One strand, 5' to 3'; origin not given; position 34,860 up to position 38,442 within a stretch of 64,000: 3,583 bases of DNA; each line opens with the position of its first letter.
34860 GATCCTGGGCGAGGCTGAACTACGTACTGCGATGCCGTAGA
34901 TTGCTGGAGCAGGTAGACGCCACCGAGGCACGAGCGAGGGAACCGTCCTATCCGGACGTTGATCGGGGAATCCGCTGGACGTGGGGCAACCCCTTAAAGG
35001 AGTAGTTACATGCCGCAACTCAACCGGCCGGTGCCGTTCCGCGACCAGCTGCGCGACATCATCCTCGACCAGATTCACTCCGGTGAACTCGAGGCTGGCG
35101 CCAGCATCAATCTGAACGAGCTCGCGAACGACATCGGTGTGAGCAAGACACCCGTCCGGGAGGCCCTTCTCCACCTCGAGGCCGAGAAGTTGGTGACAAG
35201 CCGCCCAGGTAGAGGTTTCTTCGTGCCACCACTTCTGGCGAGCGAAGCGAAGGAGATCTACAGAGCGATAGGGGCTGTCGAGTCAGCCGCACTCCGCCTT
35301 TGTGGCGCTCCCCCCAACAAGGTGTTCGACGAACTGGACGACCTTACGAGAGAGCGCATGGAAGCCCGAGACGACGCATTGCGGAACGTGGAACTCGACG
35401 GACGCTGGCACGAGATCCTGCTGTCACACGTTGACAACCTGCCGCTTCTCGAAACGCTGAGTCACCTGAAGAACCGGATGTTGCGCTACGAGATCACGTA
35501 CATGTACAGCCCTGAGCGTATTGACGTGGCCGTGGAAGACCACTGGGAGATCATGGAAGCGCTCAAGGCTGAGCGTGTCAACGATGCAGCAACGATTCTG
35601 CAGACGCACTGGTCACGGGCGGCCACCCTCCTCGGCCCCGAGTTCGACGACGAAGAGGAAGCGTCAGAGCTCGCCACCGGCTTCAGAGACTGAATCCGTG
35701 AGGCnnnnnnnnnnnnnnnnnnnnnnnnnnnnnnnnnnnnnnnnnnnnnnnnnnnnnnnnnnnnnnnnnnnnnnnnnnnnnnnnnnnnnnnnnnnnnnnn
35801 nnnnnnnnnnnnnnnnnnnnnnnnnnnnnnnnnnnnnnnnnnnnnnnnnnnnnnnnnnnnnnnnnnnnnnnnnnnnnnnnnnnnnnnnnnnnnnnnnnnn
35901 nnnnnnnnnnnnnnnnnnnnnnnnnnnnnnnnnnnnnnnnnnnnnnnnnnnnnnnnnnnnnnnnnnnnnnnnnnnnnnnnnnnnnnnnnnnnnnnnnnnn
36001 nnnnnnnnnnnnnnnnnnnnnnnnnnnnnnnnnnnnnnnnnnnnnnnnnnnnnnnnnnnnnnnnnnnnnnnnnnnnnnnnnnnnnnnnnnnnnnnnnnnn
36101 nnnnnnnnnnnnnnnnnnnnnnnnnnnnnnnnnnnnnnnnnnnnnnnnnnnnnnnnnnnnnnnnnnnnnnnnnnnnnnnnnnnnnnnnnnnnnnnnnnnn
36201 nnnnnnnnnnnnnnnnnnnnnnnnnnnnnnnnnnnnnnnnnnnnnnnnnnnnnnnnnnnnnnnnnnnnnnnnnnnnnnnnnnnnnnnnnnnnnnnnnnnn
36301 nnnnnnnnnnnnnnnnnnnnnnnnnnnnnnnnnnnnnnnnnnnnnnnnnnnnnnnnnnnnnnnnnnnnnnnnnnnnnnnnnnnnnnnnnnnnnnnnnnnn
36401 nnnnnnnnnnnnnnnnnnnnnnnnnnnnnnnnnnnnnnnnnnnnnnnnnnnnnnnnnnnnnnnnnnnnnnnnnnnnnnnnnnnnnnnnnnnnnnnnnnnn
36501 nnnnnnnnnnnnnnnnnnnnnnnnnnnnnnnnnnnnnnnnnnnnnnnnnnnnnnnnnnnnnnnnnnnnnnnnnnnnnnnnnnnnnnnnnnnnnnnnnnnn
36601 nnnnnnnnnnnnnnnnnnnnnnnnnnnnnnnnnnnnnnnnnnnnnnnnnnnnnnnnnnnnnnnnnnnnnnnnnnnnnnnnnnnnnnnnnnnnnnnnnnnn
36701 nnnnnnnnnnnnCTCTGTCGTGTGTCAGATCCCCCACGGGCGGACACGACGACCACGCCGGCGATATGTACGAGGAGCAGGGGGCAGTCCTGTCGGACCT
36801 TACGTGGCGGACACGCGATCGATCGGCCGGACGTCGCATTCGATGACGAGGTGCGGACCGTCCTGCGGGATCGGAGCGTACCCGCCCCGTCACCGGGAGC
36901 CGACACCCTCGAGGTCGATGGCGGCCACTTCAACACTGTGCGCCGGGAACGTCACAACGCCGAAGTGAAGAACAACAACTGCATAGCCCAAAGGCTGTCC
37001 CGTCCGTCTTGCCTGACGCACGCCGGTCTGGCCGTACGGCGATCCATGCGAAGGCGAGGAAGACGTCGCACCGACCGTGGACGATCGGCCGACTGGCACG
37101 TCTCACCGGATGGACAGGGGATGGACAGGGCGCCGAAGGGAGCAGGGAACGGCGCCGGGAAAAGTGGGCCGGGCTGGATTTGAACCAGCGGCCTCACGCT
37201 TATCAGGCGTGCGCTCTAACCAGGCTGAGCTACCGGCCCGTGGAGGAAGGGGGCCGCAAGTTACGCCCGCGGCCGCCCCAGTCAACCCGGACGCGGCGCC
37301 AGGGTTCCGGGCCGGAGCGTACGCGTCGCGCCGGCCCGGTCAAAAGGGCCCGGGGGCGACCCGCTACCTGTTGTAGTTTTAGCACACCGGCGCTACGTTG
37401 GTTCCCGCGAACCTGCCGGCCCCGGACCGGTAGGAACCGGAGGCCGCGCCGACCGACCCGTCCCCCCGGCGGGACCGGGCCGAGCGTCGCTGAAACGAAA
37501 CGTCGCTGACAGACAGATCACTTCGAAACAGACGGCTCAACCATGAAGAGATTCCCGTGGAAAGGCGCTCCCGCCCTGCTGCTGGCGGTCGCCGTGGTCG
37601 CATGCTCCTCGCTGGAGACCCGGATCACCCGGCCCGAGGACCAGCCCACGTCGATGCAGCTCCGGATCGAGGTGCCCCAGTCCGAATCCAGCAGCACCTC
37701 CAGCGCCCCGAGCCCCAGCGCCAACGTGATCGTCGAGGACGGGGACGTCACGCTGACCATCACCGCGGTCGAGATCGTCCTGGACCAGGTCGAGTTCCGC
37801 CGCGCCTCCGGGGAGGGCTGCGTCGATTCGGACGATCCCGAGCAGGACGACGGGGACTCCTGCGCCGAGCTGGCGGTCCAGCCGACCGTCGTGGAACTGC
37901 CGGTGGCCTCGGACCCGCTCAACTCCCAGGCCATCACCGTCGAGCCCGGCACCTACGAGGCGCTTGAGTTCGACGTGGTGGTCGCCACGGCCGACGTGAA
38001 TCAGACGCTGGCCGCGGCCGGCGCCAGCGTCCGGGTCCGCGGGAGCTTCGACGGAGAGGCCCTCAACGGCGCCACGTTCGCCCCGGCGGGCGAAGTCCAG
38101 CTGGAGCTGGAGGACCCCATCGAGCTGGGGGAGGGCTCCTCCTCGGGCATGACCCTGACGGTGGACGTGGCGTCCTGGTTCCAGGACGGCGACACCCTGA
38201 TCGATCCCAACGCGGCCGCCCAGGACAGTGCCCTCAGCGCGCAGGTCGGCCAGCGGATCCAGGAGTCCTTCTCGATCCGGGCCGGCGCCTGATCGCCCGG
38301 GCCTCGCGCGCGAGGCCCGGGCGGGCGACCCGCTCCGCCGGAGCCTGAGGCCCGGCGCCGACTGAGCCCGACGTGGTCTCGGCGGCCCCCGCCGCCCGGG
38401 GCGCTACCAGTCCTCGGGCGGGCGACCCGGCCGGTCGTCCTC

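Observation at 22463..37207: A perfect 177-bp direct repeat carrying the last 43 nt of tRNA-Ile brackets a 14.4-kb segment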

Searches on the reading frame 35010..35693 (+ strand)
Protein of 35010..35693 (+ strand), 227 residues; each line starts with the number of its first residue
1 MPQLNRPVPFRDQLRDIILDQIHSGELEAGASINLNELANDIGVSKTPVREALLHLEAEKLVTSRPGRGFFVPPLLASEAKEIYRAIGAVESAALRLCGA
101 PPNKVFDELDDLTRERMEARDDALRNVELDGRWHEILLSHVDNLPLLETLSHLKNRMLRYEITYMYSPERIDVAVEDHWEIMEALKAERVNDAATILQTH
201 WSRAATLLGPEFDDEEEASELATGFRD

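Call 9: search_protein_families(library=pfam, proteins=[window:35010-35693:+], max_evalue=0.01)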
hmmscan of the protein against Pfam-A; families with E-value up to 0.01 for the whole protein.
window:35010-35693:+ (227 aa): 4 families
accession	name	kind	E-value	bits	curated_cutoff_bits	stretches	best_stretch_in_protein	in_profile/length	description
PF00392.27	GntR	-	5.4e-18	64.9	27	1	12-72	3-64/64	Bacterial regulatory proteins, gntR family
PF07729.17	FCD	-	6.2e-16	59.4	24.3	1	82-202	1-124/125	FCD domain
PF02082.26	Rrf2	-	0.00068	20.2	30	1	29-126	20-119/132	Iron-dependent Transcriptional regulator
PF13412.12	HTH_24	-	0.0052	16.8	21.9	1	26-62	11-47/48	Winged helix-turn-helix DNA-binding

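Call 62: search_protein_families(library=ncbifam, proteins=[window:35010-35693:+], max_evalue=0.00001)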
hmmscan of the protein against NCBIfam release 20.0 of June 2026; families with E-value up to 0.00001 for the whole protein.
window:35010-35693:+ (227 aa): 8 families
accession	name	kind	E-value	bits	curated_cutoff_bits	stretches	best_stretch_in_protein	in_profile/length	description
TIGR03338.1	phnR_burk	equivalog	5.5e-21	75.2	271.5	1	15-203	17-208/212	phosphonate utilization associated transcriptional regulator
NF008504.0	PRK11414.1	equivalog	6.4e-12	45.7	225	1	15-192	17-199/221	GntR family transcriptional regulator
NF007741.0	PRK10421.1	equivalog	2.5e-09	36.9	311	1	10-73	8-72/262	transcriptional regulator LldR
NF052282.1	PLP_TF_PdxR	equivalog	5e-08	32.4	320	1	11-82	3-75/448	MocR-like pyridoxine biosynthesis transcription factor PdxR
NF003011.0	PRK03837.1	subfamily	5.1e-08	32.8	260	0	106-207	131-232/241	transcriptional regulator NanR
TIGR02018.2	his_ut_repres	equivalog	2.7e-07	30.2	220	1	13-74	3-65/226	histidine utilization transcriptional repressor HutC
NF007001.0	PRK09464.1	equivalog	2.6e-06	27.3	330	0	15-75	12-77/254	pyruvate dehydrogenase complex transcriptional repressor PdhR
NF047563.1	modulin_PmtR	equivalog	7.8e-06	25.9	200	0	7-73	10-77/125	PSM export ABC transporter transcriptional regulator PmtR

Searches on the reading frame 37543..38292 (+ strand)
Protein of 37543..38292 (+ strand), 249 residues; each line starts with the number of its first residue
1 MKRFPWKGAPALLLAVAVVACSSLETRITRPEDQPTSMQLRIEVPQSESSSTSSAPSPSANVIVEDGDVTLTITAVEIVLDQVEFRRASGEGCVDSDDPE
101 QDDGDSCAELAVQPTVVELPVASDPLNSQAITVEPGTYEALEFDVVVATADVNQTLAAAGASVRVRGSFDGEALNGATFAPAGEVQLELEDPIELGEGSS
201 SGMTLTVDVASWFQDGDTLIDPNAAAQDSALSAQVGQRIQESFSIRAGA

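Call 10: search_protein_families(library=pfam, proteins=[window:37543-38292:+], max_evalue=0.01)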
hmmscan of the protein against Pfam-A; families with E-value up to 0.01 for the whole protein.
window:37543-38292:+ (249 aa): 0 families

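Call 19: find_encoding_contigs(protein=window:37543-38292:+, flank=10000, max_places=10)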
Protein window:37543-38292:+ (249 aa): no gene with exactly this product is on record in the collection.

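Call 43: find_homologous_proteins(query=window:37543-38292:+, max_evalue=1e-20)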
Query window:37543-38292:+ (249 aa): 24 proteins with E <= 1e-20 among 8000 candidates.
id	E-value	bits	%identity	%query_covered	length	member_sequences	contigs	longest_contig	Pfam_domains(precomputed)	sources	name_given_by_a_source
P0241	3.2e-151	520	100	100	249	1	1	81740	-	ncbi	-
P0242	4.1e-134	464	88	100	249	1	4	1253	-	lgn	-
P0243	1.9e-131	455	88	100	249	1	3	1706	-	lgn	-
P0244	4.5e-131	454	89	100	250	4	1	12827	-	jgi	jgi:hypothetical protein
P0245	1.8e-130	452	88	100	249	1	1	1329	-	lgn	-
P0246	3.3e-101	356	71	100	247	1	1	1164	-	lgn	-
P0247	5.0e-89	316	65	95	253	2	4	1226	-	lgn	-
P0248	6.1e-85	303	64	100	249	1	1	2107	-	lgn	-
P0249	1.9e-81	291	65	95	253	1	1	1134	-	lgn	-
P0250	3.4e-79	284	58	100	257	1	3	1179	-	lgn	-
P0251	2.2e-78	281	62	95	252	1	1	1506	-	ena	-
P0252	2.9e-78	281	57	100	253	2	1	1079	-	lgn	-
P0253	3.9e-77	277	58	95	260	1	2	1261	-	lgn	-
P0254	6.0e-74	267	55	100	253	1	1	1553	-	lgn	-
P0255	4.6e-71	257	54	100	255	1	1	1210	-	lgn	-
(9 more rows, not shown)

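Call 44: find_encoding_contigs(protein=P0244, flank=10000, max_places=6)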
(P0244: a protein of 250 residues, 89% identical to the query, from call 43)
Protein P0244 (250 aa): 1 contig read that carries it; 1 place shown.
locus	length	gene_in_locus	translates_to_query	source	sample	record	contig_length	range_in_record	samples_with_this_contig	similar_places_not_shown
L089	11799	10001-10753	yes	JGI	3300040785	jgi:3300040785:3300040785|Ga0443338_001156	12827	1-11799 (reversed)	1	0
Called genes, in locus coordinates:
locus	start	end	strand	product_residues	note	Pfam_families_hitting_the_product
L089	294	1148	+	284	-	PF12833:HTH_18, PF00165:HTH_AraC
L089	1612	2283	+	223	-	PF13441:Gly-zipper_YMGG, PF13436:Gly-zipper_OmpA (weak)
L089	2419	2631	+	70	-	-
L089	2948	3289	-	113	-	PF01381:HTH_3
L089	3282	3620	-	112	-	PF05015:HigB-like_toxin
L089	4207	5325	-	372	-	PF00196:GerE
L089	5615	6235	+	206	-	-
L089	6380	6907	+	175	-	-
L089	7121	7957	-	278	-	PF04228:Zn_peptidase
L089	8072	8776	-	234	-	-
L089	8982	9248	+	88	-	PF04221:RelB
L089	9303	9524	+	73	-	PF15738:YafQ_toxin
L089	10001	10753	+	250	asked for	-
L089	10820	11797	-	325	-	?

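Call 80: search_protein_families(library=pfam, proteins=[L089:5615-6235:+, L089:6380-6907:+, L089:8072-8776:-, L089:2419-2631:+], max_evalue=0.01)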
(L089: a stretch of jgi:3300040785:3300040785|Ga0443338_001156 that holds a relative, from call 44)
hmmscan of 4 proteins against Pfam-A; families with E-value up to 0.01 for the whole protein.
L089:5615-6235:+ (206 aa): 0 families

L089:6380-6907:+ (175 aa): 0 families

L089:8072-8776:- (234 aa): 1 family
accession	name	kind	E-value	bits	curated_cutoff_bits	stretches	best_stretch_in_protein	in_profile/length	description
PF05593.20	RHS_repeat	-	4.5e-05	24.2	22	1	25-59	3-38/38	RHS Repeat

L089:2419-2631:+ (70 aa): 0 families
